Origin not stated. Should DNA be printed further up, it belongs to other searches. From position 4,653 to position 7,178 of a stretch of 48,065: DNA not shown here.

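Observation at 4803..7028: Standalone 741-aa ABC/SMC-like ATPase with degenerate P-loop, coiled-coil insert and C-terminal Rx6H (HEPN-like?) region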

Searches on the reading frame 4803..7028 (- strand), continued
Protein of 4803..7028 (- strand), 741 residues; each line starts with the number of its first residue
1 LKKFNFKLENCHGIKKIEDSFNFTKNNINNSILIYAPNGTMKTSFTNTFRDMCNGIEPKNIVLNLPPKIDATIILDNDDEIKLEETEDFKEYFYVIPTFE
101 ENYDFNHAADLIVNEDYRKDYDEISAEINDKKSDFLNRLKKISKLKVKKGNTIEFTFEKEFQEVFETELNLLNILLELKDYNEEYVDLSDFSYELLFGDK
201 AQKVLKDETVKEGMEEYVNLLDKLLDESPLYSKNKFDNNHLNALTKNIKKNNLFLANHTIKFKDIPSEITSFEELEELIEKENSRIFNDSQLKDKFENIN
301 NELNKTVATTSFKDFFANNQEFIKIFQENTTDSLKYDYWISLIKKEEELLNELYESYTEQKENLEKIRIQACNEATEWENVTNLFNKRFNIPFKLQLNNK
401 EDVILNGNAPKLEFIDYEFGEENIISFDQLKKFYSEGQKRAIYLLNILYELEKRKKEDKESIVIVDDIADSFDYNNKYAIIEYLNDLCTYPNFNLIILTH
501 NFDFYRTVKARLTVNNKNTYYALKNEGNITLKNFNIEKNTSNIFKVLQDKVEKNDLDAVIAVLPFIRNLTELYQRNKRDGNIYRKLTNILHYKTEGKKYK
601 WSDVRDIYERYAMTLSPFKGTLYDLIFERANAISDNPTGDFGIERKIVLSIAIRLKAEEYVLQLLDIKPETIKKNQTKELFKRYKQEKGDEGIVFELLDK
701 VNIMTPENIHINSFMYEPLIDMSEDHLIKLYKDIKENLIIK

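Call 40: find_related_loci(query=A1, collection=metagenome_contigs, flank=9000)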
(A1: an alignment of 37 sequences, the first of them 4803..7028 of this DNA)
Query A1 (741 aa) in metagenome_contigs; peptide patterns used: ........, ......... (x = any residue, [..] = any of these).
600 stretches matched a pattern (row limit reached: there are more); 534 encode a relative of the query (tblastn E <= 1e-3); the best 80 are kept; 80 distinct loci.
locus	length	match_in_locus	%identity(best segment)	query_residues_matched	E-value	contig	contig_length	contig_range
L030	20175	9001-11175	43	10-736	2e-150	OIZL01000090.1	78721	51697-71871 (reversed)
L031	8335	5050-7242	39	1-734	5e-143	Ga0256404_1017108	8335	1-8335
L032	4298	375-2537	37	1-736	7e-132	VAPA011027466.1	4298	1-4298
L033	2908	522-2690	36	1-738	3e-135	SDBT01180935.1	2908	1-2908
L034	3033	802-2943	39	1-735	2e-134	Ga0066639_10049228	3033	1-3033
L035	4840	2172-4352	34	3-736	1e-129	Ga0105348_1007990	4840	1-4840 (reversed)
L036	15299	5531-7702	37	1-738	8e-128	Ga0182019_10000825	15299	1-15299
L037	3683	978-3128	36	1-736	1e-131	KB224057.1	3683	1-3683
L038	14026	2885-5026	37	1-734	8e-128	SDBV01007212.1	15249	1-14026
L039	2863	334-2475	34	3-735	4e-133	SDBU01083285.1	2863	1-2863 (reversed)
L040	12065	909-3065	35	3-736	8e-127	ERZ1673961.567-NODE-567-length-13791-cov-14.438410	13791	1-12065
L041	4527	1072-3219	37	1-734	1e-128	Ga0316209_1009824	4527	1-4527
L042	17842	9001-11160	35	1-734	1e-126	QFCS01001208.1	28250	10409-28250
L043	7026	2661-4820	33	1-736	4e-126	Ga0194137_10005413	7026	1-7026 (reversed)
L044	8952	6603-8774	37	1-735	1e-125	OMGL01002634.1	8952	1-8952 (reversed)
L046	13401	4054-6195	36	8-735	1e-125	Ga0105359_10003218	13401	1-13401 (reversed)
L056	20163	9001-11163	36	1-736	2e-121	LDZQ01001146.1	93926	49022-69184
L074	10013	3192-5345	35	1-735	1e-117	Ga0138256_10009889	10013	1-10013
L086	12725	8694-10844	35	1-734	2e-116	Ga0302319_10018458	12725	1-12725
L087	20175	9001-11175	43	10-736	2e-150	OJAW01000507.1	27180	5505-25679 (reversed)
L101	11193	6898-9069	36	1-735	2e-114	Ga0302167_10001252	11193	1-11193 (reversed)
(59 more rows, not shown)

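Call 47: search_protein_families(library=pfam, proteins=[L056:5358-7772:+, L056:7769-8998:+, L056:11179-14337:+, L074:5375-6754:+, L086:2829-4601:+, L086:4714-5847:+, L086:5844-8513:+, L101:3877-4917:+, L101:6028-6654:+, L015:6545-7933:-], max_evalue=0.001)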
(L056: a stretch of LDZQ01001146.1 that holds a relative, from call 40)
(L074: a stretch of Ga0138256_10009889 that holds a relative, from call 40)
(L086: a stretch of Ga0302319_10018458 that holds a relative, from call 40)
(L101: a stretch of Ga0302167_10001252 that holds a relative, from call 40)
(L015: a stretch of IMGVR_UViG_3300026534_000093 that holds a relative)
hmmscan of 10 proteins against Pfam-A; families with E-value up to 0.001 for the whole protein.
L056:5358-7772:+ (804 aa): 3 families
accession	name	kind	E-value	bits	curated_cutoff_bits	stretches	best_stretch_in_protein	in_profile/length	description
PF02384.22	N6_Mtase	-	3.4e-103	345.7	20.4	1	137-447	3-310/311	N-6 DNA Methylase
PF12161.14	HsdM_N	-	2.4e-15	57.8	24.5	1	11-122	4-135/135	HsdM N-terminal domain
PF07669.17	Eco57I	-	0.00018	22.1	25.3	1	240-350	54-164/171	Eco57I restriction-modification methylase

L056:7769-8998:+ (409 aa): 1 family
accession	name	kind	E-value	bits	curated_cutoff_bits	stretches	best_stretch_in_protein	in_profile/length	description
PF01420.25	Methylase_S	-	1.6e-31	110.2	22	2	201-377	3-164/168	Type I restriction modification DNA specificity domain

L056:11179-14337:+ (1052 aa): 5 families
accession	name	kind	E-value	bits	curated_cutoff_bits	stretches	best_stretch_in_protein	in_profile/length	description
PF18766.7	SWI2_SNF2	-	2.7e-72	243.4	26.7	1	274-504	2-218/221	SWI2/SNF2 ATPase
PF22679.2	T1R_D3-like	-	5.3e-38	131.3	27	1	547-710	2-158/158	Type I restriction enzyme subunit R domain 3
PF04313.20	HSDR_N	-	6.8e-37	127.7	25.1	1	9-202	4-197/198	Type I restriction enzyme R protein N terminus (HSDR_N)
PF04851.21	ResIII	-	6e-23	82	22.5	1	268-439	2-162/164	Type III restriction enzyme, res subunit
PF00270.35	DEAD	-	0.00087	19.5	26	0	293-438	19-159/167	DEAD/DEAH box helicase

L074:5375-6754:+ (459 aa): 1 family
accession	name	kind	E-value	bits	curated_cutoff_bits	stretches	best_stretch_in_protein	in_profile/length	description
PF01420.25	Methylase_S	-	0.00056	20.6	22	0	354-385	118-149/168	Type I restriction modification DNA specificity domain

L086:2829-4601:+ (590 aa): 3 families
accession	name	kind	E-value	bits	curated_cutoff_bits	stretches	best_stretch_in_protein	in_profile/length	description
PF01935.23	DUF87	-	1.1e-31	111.1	23.2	1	124-418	2-220/220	Helicase HerA, central domain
PF01580.24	FtsK_SpoIIIE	-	3.4e-05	23.8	24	0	142-165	39-59/221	FtsK/SpoIIIE family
PF10412.15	TrwB_AAD_bind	-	0.0008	18.8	20.5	0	145-215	15-72/387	Type IV secretion-system coupling protein DNA-binding domain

L086:4714-5847:+ (377 aa): 1 family
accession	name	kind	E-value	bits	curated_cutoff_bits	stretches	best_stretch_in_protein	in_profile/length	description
PF00149.33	Metallophos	-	4.6e-09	37.4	21.5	1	3-199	2-189/191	Calcineurin-like phosphoesterase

L086:5844-8513:+ (889 aa): 5 families
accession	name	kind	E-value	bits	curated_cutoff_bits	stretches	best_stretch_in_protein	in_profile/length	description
PF13476.12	AAA_23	-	3e-06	28.5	27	1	11-350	7-194/201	AAA domain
PF13175.12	AAA_15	-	7.7e-05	22.9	32.1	1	1-43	1-42/374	AAA ATPase domain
PF13514.12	AAA_27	-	0.00012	22.2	22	0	1-50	1-52/206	AAA domain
PF02463.25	SMC_N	-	0.00056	19.8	40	0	3-49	2-49/220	RecF/RecN/SMC N terminal domain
PF13555.12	AAA_29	-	0.00092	19.4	27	0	22-51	20-49/61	P-loop containing region of AAA domain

L101:3877-4917:+ (346 aa): 1 family
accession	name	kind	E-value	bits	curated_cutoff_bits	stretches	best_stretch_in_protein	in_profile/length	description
PF01095.25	Pectinesterase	-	5.4e-77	258.9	27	1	53-337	2-294/298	Pectinesterase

L101:6028-6654:+ (208 aa): 0 families

L015:6545-7933:- (462 aa): 4 families
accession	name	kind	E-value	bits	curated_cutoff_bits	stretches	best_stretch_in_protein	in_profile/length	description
PF00589.27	Phage_integrase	-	1.8e-23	83.6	27.1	1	264-427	2-169/172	Phage integrase family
PF13356.12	Arm-DNA-bind_3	-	6.8e-17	61.8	27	1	48-134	2-82/83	Arm DNA-binding domain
PF22022.2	Phage_int_M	-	6.8e-09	36.3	27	1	141-199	1-60/96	Phage integrase central domain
PF14659.12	Phage_int_SAM_3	-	4.2e-05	24.1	22.6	1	141-196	2-57/58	Phage integrase, N-terminal SAM-like domain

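Call 54: search_protein_families(library=pfam, alignment_id=A4, max_evalue=0.00001)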
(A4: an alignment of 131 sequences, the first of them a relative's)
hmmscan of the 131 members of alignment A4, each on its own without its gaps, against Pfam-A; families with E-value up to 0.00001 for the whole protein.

A. member 1, L009:1-396:+ (131 aa): 0 families

B. families by the number of members that match (of 131 scanned): 81 families (the first 25 are shown)
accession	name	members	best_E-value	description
PF04851.21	ResIII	9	1.6e-30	Type III restriction enzyme, res subunit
PF00270.35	DEAD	7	4.7e-21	DEAD/DEAH box helicase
PF00176.29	SNF2-rel_dom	6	3.9e-23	SNF2-related domain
PF00271.37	Helicase_C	6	4.3e-18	Helicase conserved C-terminal domain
PF14335.11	DUF4391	5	1.2e-62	Domain of unknown function (DUF4391)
PF02384.22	N6_Mtase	4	3.4e-103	N-6 DNA Methylase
PF01555.25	N6_N4_Mtase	4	7.5e-57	DNA methylase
PF12161.14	HsdM_N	4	6.3e-24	HsdM N-terminal domain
PF01095.25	Pectinesterase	3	4.6e-77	Pectinesterase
PF01420.25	Methylase_S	3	1.5e-40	Type I restriction modification DNA specificity domain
PF20720.3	nSTAND3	2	1.7e-45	Novel STAND NTPase 3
PF00717.28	Peptidase_S24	2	1.7e-24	Peptidase S24-like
PF00589.27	Phage_integrase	2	1.8e-23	Phage integrase family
PF04471.18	Mrr_cat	2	5.9e-15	Restriction endonuclease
PF13476.12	AAA_23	2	3.3e-08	AAA domain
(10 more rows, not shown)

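Call 59: search_protein_families(library=pfam, alignment_id=A5, max_evalue=0.00001)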
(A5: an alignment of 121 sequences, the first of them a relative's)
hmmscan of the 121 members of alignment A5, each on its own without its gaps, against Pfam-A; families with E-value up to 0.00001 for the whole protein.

A. member 1, L010:2502-2921:- (139 aa): 0 families

B. families by the number of members that match (of 121 scanned): 73 families (the first 25 are shown)
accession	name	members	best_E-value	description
PF04851.21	ResIII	6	5.3e-42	Type III restriction enzyme, res subunit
PF01555.25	N6_N4_Mtase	6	1.9e-34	DNA methylase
PF00270.35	DEAD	5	6.1e-13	DEAD/DEAH box helicase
PF18766.7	SWI2_SNF2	4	2.7e-72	SWI2/SNF2 ATPase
PF04313.20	HSDR_N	4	6.8e-37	Type I restriction enzyme R protein N terminus (HSDR_N)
PF00149.33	Metallophos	4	2.2e-14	Calcineurin-like phosphoesterase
PF22679.2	T1R_D3-like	3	5.3e-38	Type I restriction enzyme subunit R domain 3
PF13476.12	AAA_23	3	5.6e-25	AAA domain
PF19778.5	RE_endonuc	2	1.5e-38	Endonuclease domain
PF00239.26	Resolvase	2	2e-33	Resolvase, N terminal domain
PF13289.12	SIR2_2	2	4.6e-26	SIR2-like domain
PF13175.12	AAA_15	2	7.5e-24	AAA ATPase domain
PF07669.17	Eco57I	2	2.5e-21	Eco57I restriction-modification methylase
PF07508.19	Recombinase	2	8.1e-16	Recombinase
PF12320.13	SbcD_C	2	8.1e-14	Type 5 capsule protein repressor C-terminal domain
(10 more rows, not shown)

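Call 61: search_protein_families(library=pfam, proteins=[P0117, P0084, P0120, P0051, P0089], max_evalue=0.1)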
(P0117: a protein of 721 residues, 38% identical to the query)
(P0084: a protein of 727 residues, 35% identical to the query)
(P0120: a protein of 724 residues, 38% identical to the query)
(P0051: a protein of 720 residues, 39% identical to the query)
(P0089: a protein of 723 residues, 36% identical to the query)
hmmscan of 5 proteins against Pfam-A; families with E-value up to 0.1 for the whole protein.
P0117 (721 aa): 3 families
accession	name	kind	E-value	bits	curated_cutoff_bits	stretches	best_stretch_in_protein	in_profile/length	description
PF13166.12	AAA_13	-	8.1e-08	31.8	36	2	258-534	335-612/713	AAA domain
PF12681.13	Glyoxalase_2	-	0.028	14.8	30.1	1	437-489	55-107/118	Glyoxalase-like domain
PF02498.22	Bro-N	-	0.052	14.6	25.6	1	442-495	7-54/96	BRO family, N-terminal domain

P0084 (727 aa): 4 families
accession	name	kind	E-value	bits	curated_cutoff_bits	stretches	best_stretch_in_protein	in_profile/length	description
PF02463.25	SMC_N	-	7.5e-08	32.5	40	1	10-495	9-205/220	RecF/RecN/SMC N terminal domain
PF13166.12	AAA_13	-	1.4e-07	31.1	36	1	292-498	366-580/713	AAA domain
PF01738.24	DLH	-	0.0074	16.3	21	0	316-373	161-215/217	Dienelactone hydrolase family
PF19784.4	DUF6269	-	0.063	13.9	25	0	427-449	10-32/77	Family of unknown function (DUF6269)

P0120 (724 aa): 1 family
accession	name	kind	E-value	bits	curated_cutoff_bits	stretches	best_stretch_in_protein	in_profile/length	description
PF13166.12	AAA_13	-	2.5e-12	46.7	36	1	247-511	333-604/713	AAA domain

P0051 (720 aa): 3 families
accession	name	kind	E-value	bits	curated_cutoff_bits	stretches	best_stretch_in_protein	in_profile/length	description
PF02463.25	SMC_N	-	5.9e-07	29.6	40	1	259-496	57-207/220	RecF/RecN/SMC N terminal domain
PF20637.2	ATG5_HBR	-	0.057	13.7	21.3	0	474-498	32-56/59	Autophagy protein ATG5, alpha-helical bundle region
PF13662.12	Toprim_4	-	0.069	13.8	25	0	508-546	5-44/85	Toprim domain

P0089 (723 aa): 1 family
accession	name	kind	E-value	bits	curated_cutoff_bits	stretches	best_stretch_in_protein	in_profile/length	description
PF02463.25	SMC_N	-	6.7e-07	29.4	40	1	226-486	121-200/220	RecF/RecN/SMC N terminal domain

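Call 68: search_dna_similar(query=window:4803-7028:-, collection=phages, mode=protein, max_rows=15)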
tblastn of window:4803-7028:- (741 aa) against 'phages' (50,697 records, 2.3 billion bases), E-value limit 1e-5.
Records with a match: 1; places in all: 1; records where one place covers at least 80% of the query: 1.
Best place of each record, by identity: <60% 1.
By first word of the organism name: Bacteriophage 1.
By host as written in the record: - 1.
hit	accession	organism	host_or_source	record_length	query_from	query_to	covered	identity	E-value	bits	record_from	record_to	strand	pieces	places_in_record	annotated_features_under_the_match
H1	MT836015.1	Bacteriophage sp.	human fecal samples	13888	1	735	99%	33.1%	2e-101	348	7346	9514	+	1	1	record has no annotation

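Call 69: search_dna_similar(query=window:4803-7028:-, collection=plasmids, mode=protein, max_rows=25)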
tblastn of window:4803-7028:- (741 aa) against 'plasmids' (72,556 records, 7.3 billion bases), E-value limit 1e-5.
Records with a match: 27; places in all: 28; records where one place covers at least 80% of the query: 26.
Best place of each record, by identity: <60% 27.
By first word of the organism name: Vibrio 4; Rhizobium 3; Paenibacillus 2; Ralstonia 2; Leptospira 1; Pedobacter 1; Pantoea 1; Chelativorans 1; Pseudomonas 1; Tritonibacter 1; and 10 more.
By predicted mobility (MOB-suite, as given by PLSDB): non-mobilizable 12; conjugative 9; mobilizable 6.
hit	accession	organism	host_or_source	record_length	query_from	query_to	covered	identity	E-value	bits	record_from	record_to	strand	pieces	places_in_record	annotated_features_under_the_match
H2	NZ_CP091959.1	Leptospira noguchii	Bos taurus,Cell culture,urine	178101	1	734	99%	35.8%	2e-106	365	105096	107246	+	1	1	hypothetical protein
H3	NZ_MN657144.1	Pedobacter sp.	-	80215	4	735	99%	35.6%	1e-101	351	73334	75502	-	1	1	hypothetical protein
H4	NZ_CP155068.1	Pantoea sp. BRR-3P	single cell,Elaeagnus umbellata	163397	3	735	99%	35.0%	2e-101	350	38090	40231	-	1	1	hypothetical protein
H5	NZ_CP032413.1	Paenibacillus lautus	single colony,Tattoo ink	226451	1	734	99%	34.0%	5e-94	328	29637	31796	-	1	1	hypothetical protein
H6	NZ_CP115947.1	Ralstonia solanacearum MolK2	Musa sp.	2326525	1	734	99%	33.6%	2e-103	355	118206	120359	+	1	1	record has no annotation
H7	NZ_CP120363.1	Chelativorans sp. AA-79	single cell,petroleum contaminated soil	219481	8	735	98%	33.5%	2e-100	347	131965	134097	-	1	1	AAA family ATPase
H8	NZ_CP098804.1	Rhizobium anhuiense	Trifolium dubium,Cell culture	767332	1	734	99%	33.1%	5e-96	334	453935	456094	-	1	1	phage infection protein | hypothetical protein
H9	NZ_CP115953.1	Ralstonia solanacearum CFBP2957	Solanum lycopersicum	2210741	1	734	99%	33.1%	3e-103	355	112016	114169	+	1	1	none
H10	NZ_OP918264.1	Pseudomonas fluorescens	-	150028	1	735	99%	33.0%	6e-100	346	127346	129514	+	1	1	hypothetical protein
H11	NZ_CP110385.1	Tritonibacter mobilis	-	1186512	1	736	99%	32.8%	8e-102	351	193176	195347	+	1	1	record has no annotation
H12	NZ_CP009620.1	Vibrio coralliilyticus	Shellfish Hatchery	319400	3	736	99%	32.9%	2e-106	365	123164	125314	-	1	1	hypothetical protein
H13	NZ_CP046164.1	Vibrio sp. THAF191c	pure culture,Surface of a polyethylene ...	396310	3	736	99%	32.9%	2e-106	365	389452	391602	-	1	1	hypothetical protein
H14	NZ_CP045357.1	Vibrio sp. THAF64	pure culture,Surface of a sandy ...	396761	3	736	99%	32.9%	2e-106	365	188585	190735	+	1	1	hypothetical protein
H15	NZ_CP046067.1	Vibrio sp. THAF191d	pure culture,Surface of a polyethylene ...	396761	3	736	99%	32.9%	2e-106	365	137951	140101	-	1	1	hypothetical protein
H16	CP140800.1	Rhizobium beringeri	Trifolium pratense,whole organism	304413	1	736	99%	32.8%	5e-97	337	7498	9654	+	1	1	phage infection protein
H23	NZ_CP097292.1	Providencia sp. PROV188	cell culture,hospital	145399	3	736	99%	31.7%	4e-101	349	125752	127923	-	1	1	hypothetical protein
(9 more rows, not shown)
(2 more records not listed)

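Call 74: search_protein_families(library=padloc, alignment_id=A1, max_evalue=0.01)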
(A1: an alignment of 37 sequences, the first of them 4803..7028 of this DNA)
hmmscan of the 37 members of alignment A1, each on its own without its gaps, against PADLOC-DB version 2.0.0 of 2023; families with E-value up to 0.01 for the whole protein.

A. member 1, window:4803-7028:- (741 aa): 6 families
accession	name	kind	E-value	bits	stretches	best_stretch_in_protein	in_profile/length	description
PDLC05023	PDC-S46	-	2e-203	676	1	1-736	1-717/719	-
PDLC04894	PDC-S06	-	6.5e-11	39.5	1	434-525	504-599/740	-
PDLC04897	PDC-S06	-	1.4e-06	25.2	1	238-539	329-613/727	-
PDLC04140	mad8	-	5.8e-06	24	1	324-503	91-235/314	mads_8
PDLC03868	LmuB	-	0.00062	16.2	1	187-372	200-390/1035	-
PDLC02335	AbiLi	-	0.003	14.7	0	5-542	52-271/326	AbiLi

B. families by the number of members that match (of 37 scanned): 20 families
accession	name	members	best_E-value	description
PDLC05023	PDC-S46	37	1.3e-284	-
PDLC04140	mad8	24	2.2e-07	mads_8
PDLC04894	PDC-S06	9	6.5e-11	-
PDLC03865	LmuB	3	5e-05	-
PDLC04889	PDC-S06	2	5.3e-11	-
PDLC02335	AbiLi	2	4e-07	AbiLi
PDLC04897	PDC-S06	2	9.2e-07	-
PDLC04164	AriA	2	0.00032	-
PDLC04893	PDC-S06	2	0.00068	-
PDLC04898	PDC-S06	1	1.4e-13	-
PDLC02914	ATPase-Toprim_I-B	1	1.9e-06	-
PDLC03859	LmuB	1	0.00016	-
PDLC01379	Csn2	1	0.00017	CAS-II-A; acquisition_associated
PDLC03868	LmuB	1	0.00062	-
PDLC04392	PDC-M07A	1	0.00091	-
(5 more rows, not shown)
